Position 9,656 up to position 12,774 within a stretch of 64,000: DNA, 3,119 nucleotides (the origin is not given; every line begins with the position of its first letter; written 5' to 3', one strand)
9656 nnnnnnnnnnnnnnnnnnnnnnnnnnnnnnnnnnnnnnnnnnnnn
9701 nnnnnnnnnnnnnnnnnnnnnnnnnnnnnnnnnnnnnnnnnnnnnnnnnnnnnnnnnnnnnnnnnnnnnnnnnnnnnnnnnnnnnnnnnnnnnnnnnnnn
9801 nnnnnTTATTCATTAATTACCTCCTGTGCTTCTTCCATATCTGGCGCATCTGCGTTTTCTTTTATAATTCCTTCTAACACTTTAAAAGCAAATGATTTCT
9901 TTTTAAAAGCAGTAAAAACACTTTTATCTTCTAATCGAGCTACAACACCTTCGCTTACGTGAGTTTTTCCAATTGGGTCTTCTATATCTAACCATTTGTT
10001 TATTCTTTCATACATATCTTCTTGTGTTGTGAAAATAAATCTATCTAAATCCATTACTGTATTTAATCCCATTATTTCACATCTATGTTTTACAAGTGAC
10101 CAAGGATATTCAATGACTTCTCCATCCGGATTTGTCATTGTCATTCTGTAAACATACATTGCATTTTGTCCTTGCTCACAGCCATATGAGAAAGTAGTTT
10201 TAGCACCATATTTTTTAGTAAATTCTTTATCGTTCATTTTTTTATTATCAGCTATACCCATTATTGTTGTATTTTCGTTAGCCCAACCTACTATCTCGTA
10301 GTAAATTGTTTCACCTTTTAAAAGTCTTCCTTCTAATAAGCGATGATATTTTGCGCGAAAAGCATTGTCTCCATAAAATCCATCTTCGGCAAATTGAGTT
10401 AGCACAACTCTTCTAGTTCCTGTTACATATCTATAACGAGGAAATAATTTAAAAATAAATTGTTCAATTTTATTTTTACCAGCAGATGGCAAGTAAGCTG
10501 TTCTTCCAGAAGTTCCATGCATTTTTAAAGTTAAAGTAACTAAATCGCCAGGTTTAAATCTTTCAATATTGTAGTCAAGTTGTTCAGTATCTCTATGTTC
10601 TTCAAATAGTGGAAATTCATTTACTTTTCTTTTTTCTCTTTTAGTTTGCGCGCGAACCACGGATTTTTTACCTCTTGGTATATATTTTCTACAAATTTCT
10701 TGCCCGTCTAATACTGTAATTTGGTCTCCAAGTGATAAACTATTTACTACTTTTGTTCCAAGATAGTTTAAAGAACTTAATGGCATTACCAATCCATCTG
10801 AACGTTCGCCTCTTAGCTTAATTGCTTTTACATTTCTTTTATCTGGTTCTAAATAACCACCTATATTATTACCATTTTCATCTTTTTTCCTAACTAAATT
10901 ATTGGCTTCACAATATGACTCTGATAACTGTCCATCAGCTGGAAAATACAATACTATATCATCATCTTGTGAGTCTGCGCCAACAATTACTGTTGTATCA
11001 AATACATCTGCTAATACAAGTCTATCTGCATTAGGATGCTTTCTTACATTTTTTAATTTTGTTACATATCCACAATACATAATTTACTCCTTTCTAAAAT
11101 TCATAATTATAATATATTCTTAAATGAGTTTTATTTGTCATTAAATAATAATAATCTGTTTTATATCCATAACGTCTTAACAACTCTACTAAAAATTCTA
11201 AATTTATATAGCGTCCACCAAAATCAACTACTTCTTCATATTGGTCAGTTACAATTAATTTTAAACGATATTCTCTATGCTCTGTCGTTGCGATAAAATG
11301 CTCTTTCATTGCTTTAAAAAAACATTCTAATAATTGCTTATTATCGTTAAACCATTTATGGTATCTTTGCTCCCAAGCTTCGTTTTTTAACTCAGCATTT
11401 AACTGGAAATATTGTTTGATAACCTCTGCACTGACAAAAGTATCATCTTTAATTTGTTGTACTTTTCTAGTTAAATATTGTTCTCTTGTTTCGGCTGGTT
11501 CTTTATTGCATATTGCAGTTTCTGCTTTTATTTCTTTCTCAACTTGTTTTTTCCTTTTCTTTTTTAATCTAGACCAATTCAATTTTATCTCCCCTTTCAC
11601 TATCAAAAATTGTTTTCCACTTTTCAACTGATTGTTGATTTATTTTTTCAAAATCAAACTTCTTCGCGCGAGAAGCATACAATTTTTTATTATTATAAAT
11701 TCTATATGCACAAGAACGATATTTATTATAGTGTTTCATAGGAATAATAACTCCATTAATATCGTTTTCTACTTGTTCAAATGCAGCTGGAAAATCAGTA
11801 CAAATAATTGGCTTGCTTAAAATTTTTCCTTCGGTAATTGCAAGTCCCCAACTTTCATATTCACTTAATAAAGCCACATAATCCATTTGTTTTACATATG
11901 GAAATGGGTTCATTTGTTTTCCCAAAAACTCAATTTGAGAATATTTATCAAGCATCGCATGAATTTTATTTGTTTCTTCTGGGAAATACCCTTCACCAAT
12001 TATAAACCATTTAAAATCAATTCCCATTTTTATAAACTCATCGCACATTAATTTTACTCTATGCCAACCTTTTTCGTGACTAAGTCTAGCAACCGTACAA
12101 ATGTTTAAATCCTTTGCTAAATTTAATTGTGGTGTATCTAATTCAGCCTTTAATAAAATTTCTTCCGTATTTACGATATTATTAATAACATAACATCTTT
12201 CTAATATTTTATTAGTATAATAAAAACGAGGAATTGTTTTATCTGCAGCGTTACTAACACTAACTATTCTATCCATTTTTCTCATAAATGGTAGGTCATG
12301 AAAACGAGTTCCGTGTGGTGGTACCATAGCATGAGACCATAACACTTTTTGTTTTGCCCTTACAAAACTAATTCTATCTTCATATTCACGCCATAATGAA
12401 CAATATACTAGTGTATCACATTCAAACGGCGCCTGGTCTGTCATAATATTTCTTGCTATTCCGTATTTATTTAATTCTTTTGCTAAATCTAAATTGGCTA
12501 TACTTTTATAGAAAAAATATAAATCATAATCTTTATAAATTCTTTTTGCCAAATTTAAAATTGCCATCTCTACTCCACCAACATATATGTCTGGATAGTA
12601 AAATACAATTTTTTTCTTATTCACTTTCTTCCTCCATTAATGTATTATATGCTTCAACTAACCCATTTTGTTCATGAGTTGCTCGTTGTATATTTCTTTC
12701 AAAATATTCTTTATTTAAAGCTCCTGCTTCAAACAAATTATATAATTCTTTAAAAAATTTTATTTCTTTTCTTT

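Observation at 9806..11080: tRNA-binding-domain::RNA-ligase fusion, part of a dispersed RNA-repair toolkit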

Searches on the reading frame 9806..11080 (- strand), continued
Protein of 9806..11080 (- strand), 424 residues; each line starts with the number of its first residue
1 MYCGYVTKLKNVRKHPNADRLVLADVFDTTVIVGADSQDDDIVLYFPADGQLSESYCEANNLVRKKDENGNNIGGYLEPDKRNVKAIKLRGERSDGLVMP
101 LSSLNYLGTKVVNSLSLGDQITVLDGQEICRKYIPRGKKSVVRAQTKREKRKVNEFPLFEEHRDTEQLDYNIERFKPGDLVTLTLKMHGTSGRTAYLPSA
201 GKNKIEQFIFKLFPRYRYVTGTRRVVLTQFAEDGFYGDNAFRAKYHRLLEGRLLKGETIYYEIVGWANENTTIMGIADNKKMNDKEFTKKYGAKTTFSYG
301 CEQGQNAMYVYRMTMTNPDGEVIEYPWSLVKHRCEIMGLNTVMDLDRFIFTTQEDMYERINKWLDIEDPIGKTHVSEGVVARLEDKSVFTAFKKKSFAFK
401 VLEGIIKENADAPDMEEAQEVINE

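Call 92: get_annotated_region(hit=H17, flank=4000)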
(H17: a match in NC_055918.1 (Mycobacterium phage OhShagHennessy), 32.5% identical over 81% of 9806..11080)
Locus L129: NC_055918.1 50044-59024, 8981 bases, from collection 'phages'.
description: Mycobacterium phage OhShagHennessy, complete genome.
organism: Mycobacterium phage OhShagHennessy (NCBI taxid 2801895)
taxonomy: Viruses; Duplodnaviria; Heunggongvirae; Uroviricota; Caudoviricetes; Vilmaviridae; Lclasvirinae; Bronvirus; Bronvirus ohshaghennessy
host: Mycobacterium smegmatis mc2 155; source: soil; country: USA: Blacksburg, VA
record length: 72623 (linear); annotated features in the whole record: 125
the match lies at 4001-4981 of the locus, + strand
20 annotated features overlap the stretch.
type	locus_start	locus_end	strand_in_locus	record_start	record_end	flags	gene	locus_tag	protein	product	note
CDS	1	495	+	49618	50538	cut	73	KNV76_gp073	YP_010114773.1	polynucleotide kinase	-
CDS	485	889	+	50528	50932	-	74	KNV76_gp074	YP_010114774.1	HNH endonuclease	-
CDS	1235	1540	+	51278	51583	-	75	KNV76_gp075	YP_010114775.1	WhiB transcriptional factor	-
CDS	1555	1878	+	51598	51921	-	76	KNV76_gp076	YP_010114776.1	WhiB transcriptional factor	-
CDS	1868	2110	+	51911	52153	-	77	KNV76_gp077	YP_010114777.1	hypothetical protein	-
CDS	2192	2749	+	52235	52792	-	78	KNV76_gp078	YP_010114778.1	DNA binding protein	-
CDS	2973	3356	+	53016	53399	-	79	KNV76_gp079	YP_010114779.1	ssDNA binding protein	-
CDS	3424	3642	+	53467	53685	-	80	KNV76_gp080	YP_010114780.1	hypothetical protein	-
CDS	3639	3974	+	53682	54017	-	81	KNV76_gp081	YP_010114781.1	hypothetical protein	-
CDS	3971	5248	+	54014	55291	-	82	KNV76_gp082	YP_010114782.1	RNA ligase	-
CDS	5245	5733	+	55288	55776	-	83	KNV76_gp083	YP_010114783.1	hypothetical protein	-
CDS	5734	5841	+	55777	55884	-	84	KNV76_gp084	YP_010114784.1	hypothetical protein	-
CDS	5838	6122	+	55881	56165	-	85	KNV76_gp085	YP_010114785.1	hypothetical protein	-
CDS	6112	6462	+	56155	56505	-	86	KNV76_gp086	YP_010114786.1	hypothetical protein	-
CDS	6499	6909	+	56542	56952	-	87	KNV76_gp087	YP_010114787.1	HNH endonuclease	-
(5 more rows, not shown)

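Call 93: get_annotated_region(hit=H10, flank=4000)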
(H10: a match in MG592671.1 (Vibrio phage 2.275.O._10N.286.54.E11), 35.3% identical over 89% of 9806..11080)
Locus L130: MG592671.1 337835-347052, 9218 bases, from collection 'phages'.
description: Vibrio phage 2.275.O._10N.286.54.E11, partial genome.
organism: Vibrio phage 2.275.O._10N.286.54.E11 (NCBI taxid 1881285)
taxonomy: Viruses; Duplodnaviria; Heunggongvirae; Uroviricota; Caudoviricetes
host: Vibrio cyclitrophicus; source: iron chloride precipitation of 0.2um-filtered seawater, resuspended in oxalate solution; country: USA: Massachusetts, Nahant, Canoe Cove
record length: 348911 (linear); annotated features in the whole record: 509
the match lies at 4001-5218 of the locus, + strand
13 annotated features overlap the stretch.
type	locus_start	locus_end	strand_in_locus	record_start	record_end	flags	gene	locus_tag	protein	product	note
CDS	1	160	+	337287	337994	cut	-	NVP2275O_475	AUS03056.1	von Willebrand factor type A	NVP2275O_475; InterPro:IPR002035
CDS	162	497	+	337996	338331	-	-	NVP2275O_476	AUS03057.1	winged helix-turn-helix DNA-binding domain protein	NVP2275O_476; InterPro:IPR011991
CDS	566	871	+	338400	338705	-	-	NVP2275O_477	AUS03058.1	hypothetical protein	NVP2275O_477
CDS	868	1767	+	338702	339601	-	-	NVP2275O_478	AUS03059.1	hypothetical protein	NVP2275O_478; tara_best_match:OM-RGC.v1.006627691; cvp_best_match:CAMPEP_0000001182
CDS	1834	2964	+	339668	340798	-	-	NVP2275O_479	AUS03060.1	hypothetical protein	NVP2275O_479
CDS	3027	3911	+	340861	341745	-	-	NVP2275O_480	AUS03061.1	coil containing protein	NVP2275O_480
CDS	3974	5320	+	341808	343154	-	-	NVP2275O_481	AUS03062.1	RNA ligase domain protein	NVP2275O_481; InterPro:IPR021122; RNA ligase domain, REL/Rln2; RNA ligase domain protein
CDS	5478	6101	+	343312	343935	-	-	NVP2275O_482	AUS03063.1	hypothetical protein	NVP2275O_482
CDS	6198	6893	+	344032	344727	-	-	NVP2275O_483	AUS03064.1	6-pyruvoyl tetrahydropterin synthase/QueD family protein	NVP2275O_483; InterPro:IPR007115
CDS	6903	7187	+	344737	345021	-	-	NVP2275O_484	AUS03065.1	chaperonin 10 Kd subunit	NVP2275O_484; cvp_best_match:NCBI_PEP_441462899; InterPro:IPR020818; pfam:PF00166|cog:COG0234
CDS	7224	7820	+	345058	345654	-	-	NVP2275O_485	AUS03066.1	hypothetical protein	NVP2275O_485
CDS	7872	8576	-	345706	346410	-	-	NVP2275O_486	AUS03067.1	hypothetical protein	NVP2275O_486; cvp_best_match:RF_PEP_414087182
CDS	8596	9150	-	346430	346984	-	-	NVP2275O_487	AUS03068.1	hypothetical protein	NVP2275O_487; cvp_best_match:RF_PEP_414087183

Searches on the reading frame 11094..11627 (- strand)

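Call 7: search_protein_families(library=pfam, proteins=[window:11094-11627:-], max_evalue=0.1)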
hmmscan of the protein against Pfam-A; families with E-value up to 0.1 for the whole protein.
window:11094-11627:- (177 aa): 3 families
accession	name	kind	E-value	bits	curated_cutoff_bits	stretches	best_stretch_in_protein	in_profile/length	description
PF00940.24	RNA_pol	-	0.012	14.8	22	1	26-93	176-242/448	DNA-dependent RNA polymerase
PF09197.16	Rap1-DNA-bind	-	0.013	16.5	22.4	1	27-96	12-81/108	Rap1, DNA-binding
PF07833.16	Cu_amine_oxidN1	-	0.036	14.5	24.2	1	23-84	47-103/108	Copper amine oxidase N-terminal domain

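Call 58: search_protein_families(library=phrogs, proteins=[window:11094-11627:-], max_evalue=0.001)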
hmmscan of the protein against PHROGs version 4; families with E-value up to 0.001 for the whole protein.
window:11094-11627:- (177 aa): 0 families

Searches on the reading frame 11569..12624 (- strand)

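Call 7: search_protein_families(library=pfam, proteins=[window:11569-12624:-], max_evalue=0.1)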
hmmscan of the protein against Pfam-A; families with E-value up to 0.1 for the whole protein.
window:11569-12624:- (351 aa): 3 families
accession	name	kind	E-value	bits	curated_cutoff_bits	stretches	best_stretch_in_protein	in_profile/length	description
PF00534.26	Glycos_transf_1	-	1.8e-15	57.3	26.4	1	170-301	13-147/172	Glycosyl transferases group 1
PF13692.12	Glyco_trans_1_4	-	2.6e-11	44.4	27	1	174-302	3-132/142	Glycosyl transferases group 1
PF13439.12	Glyco_transf_4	-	0.069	13.6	28.5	0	112-154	129-169/170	Glycosyltransferase Family 4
